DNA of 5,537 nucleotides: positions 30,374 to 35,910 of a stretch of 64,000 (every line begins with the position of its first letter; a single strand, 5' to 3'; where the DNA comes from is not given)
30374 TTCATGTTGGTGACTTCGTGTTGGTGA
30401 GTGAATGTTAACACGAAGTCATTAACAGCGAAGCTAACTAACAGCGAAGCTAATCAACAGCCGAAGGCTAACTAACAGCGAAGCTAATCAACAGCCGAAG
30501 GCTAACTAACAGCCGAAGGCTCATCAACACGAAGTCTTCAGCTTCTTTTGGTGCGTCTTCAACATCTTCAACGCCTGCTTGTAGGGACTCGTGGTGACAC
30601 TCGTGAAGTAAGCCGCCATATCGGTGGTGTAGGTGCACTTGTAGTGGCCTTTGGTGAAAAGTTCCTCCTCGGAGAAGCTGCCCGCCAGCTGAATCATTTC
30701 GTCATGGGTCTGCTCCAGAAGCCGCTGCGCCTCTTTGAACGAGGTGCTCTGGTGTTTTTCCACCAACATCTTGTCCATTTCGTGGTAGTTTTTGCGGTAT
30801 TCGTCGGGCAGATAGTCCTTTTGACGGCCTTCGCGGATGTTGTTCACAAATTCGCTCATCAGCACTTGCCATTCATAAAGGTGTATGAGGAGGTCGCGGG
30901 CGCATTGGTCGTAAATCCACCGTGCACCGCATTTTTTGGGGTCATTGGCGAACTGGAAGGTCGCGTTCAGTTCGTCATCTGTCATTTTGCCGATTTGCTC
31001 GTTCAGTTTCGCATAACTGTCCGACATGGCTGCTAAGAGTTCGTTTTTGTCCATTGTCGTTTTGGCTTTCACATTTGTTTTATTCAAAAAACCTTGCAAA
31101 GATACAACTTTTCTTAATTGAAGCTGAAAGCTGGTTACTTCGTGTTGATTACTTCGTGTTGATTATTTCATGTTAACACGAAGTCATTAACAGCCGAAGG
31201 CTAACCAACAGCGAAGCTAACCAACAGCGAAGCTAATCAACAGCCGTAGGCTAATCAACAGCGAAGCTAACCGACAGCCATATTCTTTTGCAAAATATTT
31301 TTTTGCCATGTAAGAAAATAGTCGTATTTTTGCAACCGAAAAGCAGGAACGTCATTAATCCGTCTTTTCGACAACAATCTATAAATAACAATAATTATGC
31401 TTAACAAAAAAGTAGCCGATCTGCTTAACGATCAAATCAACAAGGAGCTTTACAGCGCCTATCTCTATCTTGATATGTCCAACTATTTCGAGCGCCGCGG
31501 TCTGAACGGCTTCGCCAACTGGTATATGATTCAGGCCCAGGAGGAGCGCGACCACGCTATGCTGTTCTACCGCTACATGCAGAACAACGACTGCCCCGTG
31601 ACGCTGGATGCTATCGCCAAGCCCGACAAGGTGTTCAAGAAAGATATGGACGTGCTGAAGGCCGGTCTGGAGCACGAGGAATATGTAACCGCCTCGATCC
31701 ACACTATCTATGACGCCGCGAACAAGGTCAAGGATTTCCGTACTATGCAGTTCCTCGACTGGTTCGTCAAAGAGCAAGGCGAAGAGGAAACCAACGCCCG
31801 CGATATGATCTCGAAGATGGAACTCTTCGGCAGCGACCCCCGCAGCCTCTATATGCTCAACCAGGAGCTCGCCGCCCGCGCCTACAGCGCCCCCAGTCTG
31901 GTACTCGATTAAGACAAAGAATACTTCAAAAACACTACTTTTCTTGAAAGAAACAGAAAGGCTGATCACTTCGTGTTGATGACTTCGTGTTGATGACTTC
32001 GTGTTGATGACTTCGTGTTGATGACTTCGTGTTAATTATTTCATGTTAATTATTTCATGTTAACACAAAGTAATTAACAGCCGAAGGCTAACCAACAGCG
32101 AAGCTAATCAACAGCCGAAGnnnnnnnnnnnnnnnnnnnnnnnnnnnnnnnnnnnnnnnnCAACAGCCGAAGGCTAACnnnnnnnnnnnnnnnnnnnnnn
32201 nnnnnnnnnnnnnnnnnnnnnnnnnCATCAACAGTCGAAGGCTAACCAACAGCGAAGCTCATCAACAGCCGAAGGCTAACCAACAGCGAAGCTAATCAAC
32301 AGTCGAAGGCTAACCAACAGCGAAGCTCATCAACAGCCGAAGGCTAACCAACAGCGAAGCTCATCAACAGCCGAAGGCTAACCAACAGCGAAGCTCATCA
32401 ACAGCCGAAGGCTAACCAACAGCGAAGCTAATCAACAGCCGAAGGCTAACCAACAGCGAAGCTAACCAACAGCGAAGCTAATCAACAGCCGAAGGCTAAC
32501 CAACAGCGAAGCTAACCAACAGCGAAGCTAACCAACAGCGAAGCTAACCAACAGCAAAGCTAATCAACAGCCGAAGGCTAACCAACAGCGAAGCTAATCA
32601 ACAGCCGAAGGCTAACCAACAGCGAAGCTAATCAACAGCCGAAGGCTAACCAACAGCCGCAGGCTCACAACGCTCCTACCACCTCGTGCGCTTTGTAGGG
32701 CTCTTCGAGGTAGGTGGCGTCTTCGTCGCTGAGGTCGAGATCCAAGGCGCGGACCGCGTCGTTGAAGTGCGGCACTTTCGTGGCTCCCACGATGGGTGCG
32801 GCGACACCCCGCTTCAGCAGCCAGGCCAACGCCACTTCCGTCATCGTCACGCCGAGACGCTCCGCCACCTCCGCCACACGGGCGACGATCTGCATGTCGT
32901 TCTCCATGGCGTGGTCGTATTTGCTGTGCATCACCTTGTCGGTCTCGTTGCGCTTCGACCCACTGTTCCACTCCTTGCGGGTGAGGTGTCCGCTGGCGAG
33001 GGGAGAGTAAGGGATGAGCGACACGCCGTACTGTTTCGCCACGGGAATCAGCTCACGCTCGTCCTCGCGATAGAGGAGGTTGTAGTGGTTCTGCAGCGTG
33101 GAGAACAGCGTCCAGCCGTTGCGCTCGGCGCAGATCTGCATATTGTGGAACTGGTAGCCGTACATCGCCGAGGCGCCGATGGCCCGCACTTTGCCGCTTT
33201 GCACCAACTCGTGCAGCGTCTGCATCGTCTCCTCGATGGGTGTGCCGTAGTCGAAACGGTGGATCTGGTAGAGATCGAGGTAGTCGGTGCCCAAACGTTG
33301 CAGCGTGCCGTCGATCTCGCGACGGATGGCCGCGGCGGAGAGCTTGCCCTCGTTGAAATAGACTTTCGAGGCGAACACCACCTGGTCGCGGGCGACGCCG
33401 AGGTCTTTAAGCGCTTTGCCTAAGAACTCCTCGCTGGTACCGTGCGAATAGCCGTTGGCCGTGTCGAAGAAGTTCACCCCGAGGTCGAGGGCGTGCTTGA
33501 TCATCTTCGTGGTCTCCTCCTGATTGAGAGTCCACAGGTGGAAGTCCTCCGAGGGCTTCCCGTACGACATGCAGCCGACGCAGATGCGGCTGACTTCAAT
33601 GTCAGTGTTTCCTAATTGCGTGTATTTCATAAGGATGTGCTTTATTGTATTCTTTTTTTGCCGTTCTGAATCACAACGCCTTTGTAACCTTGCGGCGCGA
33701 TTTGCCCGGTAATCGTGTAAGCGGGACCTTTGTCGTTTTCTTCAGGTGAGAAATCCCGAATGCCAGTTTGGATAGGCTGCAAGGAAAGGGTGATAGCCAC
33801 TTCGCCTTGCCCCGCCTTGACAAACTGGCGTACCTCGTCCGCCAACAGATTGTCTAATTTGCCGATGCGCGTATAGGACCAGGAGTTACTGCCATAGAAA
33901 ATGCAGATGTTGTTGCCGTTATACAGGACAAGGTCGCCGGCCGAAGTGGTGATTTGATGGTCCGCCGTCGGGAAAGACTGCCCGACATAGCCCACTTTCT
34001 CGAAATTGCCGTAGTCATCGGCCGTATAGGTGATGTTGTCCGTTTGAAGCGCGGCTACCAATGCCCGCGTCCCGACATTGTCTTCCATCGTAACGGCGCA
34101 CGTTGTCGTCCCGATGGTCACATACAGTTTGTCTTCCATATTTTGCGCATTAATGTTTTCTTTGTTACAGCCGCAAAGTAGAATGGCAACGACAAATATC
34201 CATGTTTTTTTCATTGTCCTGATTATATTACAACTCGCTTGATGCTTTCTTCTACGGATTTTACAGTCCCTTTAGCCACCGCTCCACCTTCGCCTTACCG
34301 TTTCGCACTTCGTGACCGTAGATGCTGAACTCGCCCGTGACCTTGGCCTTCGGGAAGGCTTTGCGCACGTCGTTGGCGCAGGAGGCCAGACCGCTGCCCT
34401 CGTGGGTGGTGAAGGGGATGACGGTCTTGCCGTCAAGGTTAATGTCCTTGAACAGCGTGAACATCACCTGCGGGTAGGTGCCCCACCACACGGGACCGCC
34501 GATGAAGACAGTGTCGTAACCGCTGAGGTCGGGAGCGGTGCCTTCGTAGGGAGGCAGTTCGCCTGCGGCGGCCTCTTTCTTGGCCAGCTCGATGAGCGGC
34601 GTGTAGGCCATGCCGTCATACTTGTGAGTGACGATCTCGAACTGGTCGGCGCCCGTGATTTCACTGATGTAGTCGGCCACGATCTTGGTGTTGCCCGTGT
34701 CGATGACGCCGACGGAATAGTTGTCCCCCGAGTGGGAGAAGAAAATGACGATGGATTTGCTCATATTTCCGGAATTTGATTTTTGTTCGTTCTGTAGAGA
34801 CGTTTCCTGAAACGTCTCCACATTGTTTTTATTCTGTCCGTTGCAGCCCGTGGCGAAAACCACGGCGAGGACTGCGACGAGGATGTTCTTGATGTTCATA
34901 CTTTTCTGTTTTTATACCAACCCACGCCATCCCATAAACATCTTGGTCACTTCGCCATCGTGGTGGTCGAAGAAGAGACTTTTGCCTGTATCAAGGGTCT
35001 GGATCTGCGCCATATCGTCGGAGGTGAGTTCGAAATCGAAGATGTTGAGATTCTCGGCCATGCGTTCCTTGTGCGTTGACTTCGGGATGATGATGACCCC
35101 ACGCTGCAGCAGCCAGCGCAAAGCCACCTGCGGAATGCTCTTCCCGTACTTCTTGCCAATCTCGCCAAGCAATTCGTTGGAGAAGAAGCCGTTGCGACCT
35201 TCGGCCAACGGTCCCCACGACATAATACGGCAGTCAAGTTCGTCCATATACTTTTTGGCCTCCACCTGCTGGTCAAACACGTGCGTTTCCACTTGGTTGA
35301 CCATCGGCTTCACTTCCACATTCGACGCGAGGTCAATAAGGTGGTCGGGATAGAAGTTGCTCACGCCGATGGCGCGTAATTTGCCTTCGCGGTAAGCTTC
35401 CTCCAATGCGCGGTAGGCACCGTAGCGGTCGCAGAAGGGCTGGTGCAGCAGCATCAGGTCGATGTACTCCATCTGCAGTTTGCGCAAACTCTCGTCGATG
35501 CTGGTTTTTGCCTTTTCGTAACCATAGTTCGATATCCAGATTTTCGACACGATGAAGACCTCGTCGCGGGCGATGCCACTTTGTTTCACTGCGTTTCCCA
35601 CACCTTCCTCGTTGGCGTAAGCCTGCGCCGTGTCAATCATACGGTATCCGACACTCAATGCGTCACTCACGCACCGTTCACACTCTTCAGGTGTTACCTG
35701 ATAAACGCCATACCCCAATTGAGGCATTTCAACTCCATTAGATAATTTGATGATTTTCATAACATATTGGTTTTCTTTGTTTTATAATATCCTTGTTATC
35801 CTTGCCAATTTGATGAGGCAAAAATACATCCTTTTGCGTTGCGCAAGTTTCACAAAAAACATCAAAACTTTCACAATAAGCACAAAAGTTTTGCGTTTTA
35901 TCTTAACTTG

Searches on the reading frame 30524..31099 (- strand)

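Call 9: search_protein_families(library=pfam, proteins=[window:30524-31099:-], max_evalue=0.01)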
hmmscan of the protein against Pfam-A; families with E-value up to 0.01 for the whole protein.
window:30524-31099:- (191 aa): 2 families
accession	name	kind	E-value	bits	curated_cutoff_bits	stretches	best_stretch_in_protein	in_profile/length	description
PF08020.16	DUF1706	-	3e-31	109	24.2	1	16-185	5-166/166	Protein of unknown function (DUF1706)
PF12867.12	DinB_2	-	6.2e-06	27.1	24.8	0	71-154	36-102/128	DinB superfamily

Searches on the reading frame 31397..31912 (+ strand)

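Call 55: search_protein_families(library=pfam, proteins=[window:31397-31912:+], max_evalue=0.1)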
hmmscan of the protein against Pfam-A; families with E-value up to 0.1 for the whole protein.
window:31397-31912:+ (171 aa): 3 families
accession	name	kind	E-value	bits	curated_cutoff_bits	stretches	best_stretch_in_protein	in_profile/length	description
PF00210.30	Ferritin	-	6.3e-39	133.6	24.5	1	8-143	2-141/142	Ferritin-like domain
PF02915.23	Rubrerythrin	-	0.00069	20.4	22.8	1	8-131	1-126/137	Rubrerythrin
PF03202.18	Lipoprotein_10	-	0.08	13.7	22.4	0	108-135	12-39/128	Putative mycoplasma lipoprotein, C-terminal region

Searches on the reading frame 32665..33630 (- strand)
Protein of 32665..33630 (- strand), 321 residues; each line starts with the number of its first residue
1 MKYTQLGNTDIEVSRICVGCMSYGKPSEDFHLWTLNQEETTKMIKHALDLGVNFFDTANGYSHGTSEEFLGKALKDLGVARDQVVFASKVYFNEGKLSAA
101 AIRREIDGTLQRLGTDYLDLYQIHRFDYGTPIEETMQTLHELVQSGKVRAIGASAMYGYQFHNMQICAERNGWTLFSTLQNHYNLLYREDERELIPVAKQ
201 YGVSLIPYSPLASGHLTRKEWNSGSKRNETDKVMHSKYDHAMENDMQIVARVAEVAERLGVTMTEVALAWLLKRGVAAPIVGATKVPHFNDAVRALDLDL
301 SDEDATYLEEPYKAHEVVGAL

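Call 9: search_protein_families(library=pfam, proteins=[window:32665-33630:-], max_evalue=0.01)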
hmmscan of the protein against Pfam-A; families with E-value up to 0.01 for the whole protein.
window:32665-33630:- (321 aa): 1 family
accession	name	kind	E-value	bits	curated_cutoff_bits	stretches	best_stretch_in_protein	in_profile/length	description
PF00248.27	Aldo_ket_red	-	7.5e-74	248.9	24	1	15-310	1-288/291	Aldo/keto reductase family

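Call 23: find_encoding_contigs(protein=window:32665-33630:-, flank=10000, max_places=10)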
Protein window:32665-33630:- (321 aa): 9 contigs read that carry it; 6 places shown.
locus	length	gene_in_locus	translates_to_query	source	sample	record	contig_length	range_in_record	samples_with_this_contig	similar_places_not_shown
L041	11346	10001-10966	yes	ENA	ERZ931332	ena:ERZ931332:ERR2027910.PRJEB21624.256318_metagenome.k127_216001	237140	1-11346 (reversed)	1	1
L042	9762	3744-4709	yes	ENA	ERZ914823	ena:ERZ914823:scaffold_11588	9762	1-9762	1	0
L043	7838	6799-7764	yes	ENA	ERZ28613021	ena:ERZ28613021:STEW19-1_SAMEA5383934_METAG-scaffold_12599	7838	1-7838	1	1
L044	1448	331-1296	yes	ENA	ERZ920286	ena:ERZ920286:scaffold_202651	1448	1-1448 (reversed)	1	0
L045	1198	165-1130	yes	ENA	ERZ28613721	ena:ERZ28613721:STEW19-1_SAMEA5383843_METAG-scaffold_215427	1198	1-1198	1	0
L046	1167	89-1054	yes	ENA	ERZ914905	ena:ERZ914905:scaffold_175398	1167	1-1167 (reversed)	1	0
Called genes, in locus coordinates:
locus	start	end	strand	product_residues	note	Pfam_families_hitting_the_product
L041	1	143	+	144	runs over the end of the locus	-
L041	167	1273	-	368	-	PF01640:Peptidase_C10, PF18962:Por_Secre_tail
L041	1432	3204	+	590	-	PF13522:GATase_6 (weak), PF13537:GATase_7 (faint)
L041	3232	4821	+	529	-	PF06418:CTP_synth_N, PF00117:GATase, PF07722:Peptidase_C26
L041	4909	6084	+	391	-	PF01613:Flavin_Reduct, PF23458:DUF7130 (faint), PF21349:RUBY_RBDX, PF00210:Ferritin (faint), PF02915:Rubrerythrin, PF21349:RUBY_RBDX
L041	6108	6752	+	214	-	PF05708:Peptidase_C92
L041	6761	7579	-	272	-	PF12833:HTH_18, PF00165:HTH_AraC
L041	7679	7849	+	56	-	-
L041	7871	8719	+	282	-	PF00248:Aldo_ket_red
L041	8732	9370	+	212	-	PF12682:Flavodoxin_4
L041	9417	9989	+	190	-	PF18050:Cyclophil_like2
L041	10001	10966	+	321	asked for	PF00248:Aldo_ket_red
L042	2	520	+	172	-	?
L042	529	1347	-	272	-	PF12833:HTH_18, PF00165:HTH_AraC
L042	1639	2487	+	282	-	PF00248:Aldo_ket_red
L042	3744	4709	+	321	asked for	PF00248:Aldo_ket_red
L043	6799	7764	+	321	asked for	PF00248:Aldo_ket_red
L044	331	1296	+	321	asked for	PF00248:Aldo_ket_red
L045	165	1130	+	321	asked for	PF00248:Aldo_ket_red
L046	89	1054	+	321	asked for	PF00248:Aldo_ket_red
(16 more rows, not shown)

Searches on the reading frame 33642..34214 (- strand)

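Call 9: search_protein_families(library=pfam, proteins=[window:33642-34214:-], max_evalue=0.01)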
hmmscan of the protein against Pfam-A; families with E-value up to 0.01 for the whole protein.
window:33642-34214:- (190 aa): 1 family
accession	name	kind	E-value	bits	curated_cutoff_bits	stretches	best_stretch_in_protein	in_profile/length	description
PF18050.6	Cyclophil_like2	-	6.1e-21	75.1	22.7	1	32-143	1-114/115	Cyclophilin-like family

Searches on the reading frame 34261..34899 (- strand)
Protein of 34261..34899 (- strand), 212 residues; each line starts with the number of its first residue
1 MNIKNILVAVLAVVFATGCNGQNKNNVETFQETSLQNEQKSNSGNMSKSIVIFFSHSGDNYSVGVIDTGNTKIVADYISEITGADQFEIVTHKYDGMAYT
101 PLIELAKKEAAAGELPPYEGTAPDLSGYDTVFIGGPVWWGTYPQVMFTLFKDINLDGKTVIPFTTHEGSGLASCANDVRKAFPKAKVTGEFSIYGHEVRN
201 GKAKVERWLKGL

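Call 9: search_protein_families(library=pfam, proteins=[window:34261-34899:-], max_evalue=0.01)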
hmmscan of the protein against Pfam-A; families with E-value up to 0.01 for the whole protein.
window:34261-34899:- (212 aa): 3 families
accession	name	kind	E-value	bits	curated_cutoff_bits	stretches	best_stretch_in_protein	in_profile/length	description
PF12682.12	Flavodoxin_4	-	5.6e-20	71.8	24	1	68-191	10-137/155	Flavodoxin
PF03358.20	FMN_red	-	0.0048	16.9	24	1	68-183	13-133/152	NADPH-dependent FMN reductase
PF12724.12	Flavodoxin_5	-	0.0054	17.5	27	0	115-164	31-82/145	Flavodoxin domain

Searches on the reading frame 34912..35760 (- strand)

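Call 13: search_protein_families(library=pfam, proteins=[window:34912-35760:-], max_evalue=0.001)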
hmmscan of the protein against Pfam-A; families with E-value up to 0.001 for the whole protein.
window:34912-35760:- (282 aa): 1 family
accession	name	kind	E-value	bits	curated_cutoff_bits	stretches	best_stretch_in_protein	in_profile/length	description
PF00248.27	Aldo_ket_red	-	4.2e-54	184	24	1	20-256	14-289/291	Aldo/keto reductase family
